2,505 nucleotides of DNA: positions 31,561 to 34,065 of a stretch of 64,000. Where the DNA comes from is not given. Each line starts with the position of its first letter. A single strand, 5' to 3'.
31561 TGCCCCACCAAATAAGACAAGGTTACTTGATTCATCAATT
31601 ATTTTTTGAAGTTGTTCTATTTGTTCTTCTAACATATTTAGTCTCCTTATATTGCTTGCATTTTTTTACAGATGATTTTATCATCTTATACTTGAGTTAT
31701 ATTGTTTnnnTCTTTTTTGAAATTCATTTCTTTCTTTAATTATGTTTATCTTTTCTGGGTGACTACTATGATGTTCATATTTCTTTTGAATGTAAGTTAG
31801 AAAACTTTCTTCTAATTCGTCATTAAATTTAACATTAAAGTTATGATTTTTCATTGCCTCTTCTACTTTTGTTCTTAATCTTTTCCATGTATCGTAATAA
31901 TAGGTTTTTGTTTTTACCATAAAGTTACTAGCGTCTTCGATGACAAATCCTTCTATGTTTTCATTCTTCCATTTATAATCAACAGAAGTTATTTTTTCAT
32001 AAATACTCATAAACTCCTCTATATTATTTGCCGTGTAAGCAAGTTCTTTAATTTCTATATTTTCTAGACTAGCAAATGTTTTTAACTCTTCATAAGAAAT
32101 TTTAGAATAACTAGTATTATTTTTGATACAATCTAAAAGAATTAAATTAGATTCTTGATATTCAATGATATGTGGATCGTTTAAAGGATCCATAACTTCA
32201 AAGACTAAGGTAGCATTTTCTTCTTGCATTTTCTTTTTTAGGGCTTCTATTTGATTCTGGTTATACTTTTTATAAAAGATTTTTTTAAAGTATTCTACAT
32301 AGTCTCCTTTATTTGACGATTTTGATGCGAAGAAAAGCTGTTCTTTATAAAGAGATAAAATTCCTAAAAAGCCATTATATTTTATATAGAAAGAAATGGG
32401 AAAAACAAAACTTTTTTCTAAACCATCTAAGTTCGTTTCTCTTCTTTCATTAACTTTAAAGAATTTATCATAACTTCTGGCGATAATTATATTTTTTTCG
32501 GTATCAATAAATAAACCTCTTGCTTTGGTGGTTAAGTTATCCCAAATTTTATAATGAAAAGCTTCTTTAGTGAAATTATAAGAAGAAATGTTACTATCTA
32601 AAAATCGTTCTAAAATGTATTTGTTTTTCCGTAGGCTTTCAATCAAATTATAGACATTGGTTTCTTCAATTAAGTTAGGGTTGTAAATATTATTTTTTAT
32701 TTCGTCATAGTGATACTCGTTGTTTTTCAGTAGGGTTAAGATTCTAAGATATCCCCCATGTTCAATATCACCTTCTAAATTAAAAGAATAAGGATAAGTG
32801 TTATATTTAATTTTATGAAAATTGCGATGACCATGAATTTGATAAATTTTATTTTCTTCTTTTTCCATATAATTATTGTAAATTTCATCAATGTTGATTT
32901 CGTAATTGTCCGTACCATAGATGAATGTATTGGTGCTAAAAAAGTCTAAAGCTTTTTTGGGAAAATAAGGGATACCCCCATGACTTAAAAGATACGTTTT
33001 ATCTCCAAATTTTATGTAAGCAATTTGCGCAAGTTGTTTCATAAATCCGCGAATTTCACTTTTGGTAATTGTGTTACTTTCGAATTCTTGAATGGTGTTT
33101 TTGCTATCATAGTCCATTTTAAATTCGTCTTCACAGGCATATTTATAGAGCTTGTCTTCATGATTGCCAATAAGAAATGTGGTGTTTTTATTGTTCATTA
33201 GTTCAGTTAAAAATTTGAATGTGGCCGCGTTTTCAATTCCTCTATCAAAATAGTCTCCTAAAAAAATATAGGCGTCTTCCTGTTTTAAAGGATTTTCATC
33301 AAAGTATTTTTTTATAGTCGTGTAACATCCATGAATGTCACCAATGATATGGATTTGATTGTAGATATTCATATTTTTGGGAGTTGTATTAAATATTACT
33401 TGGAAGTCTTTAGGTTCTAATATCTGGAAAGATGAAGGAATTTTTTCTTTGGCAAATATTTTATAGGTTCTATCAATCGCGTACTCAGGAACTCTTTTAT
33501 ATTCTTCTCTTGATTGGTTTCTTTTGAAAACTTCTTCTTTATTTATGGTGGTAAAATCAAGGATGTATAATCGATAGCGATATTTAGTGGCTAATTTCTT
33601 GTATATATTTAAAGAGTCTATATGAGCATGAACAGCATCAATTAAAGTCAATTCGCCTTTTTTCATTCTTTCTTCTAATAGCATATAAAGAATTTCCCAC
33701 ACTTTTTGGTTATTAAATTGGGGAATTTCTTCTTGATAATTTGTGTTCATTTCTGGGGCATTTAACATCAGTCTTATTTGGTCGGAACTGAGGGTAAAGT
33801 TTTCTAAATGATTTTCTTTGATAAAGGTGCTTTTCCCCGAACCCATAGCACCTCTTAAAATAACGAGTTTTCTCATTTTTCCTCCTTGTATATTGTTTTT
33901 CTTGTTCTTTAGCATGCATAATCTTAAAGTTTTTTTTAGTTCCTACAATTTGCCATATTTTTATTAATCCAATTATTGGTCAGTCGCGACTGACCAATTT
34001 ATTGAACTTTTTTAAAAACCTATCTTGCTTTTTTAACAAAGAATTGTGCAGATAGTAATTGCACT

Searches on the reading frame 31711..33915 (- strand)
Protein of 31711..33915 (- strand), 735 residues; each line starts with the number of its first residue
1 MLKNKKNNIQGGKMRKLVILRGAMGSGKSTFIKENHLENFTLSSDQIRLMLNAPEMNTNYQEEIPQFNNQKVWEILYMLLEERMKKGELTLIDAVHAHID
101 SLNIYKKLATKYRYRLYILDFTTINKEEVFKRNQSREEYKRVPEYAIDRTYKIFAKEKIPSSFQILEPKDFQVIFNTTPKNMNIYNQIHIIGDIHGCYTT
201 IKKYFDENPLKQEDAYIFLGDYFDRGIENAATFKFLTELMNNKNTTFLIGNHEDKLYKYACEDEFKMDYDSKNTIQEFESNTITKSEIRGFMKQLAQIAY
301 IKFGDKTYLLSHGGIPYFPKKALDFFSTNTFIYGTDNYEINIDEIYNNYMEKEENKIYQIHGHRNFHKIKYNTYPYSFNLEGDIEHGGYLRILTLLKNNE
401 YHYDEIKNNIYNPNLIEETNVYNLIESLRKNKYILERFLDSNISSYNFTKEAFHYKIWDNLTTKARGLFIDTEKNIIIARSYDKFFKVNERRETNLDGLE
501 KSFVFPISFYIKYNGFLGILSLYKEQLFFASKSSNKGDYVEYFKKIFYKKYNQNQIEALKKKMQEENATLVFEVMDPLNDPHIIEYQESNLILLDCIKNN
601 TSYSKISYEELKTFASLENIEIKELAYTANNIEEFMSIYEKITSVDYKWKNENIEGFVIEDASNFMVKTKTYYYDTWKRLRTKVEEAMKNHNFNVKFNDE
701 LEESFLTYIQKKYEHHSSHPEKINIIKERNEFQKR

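Call 12: search_protein_families(library=pfam, proteins=[window:31711-33915:-], max_evalue=0.01)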
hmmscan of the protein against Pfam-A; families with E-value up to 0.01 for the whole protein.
window:31711-33915:- (735 aa): 6 families
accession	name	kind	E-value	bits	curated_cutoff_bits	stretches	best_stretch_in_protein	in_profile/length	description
PF09511.15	RNA_lig_T4_1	-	3.9e-40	138.5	28.3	1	464-674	1-227/227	RNA ligase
PF00149.33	Metallophos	-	6.4e-17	63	21.5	1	188-388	3-167/191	Calcineurin-like phosphoesterase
PF13671.12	AAA_33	-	2.2e-14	54.4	27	1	17-149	1-135/143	AAA domain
PF06414.18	Zeta_toxin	-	0.0019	18.1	22.3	1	5-168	8-175/199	Zeta toxin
PF12850.12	Metallophos_2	-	0.0041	17.6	27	1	188-363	3-115/154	Calcineurin-like phosphoesterase superfamily domain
PF13173.12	AAA_14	-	0.0057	17.1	27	1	15-118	2-95/129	AAA domain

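Call 14: find_encoding_contigs(protein=window:31711-33915:-, flank=10000, max_places=10)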
Protein window:31711-33915:- (735 aa): no gene with exactly this product is on record in the collection.
